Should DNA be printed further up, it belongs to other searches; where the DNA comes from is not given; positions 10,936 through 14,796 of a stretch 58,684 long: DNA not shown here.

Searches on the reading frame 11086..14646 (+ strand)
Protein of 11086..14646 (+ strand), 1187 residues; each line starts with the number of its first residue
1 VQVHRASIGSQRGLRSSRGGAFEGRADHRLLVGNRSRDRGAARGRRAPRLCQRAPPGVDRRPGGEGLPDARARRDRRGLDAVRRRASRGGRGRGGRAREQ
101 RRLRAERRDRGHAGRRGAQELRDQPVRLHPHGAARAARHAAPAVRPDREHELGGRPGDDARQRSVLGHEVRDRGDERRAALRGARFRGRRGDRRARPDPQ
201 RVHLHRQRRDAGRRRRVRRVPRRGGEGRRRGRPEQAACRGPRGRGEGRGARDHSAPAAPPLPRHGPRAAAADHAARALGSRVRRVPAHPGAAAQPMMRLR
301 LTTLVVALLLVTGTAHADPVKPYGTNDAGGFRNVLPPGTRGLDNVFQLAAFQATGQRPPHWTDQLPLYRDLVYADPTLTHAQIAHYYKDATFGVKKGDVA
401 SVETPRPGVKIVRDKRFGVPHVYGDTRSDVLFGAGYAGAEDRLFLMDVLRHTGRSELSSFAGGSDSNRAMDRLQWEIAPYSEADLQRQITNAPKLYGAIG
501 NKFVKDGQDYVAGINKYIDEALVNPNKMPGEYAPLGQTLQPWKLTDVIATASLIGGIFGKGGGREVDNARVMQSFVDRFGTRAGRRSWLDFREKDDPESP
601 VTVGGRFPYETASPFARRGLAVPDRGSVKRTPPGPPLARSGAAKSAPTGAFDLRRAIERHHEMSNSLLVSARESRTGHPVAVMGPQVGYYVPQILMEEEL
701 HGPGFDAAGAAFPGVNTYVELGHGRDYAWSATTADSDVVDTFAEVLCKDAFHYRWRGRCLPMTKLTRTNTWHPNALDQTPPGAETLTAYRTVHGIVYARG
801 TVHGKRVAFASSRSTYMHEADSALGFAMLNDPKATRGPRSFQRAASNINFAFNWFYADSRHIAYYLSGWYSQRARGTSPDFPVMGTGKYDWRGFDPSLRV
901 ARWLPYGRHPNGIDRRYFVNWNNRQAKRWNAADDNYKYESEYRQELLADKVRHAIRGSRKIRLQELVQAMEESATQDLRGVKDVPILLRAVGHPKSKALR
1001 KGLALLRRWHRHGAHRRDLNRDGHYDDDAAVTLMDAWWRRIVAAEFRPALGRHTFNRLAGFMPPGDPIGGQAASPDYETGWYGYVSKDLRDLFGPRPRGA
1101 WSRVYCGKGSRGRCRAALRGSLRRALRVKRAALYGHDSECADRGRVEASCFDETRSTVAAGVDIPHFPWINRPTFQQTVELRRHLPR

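Call 69: search_protein_families(library=pfam, proteins=[window:11086-14646:+], max_evalue=0.00001)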
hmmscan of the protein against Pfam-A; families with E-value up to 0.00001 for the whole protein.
window:11086-14646:+ (1187 aa): 1 family
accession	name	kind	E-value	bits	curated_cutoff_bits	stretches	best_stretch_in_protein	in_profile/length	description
PF01804.23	Penicil_amidase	-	2.6e-102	344.5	21.3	1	409-1144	2-576/675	Penicillin amidase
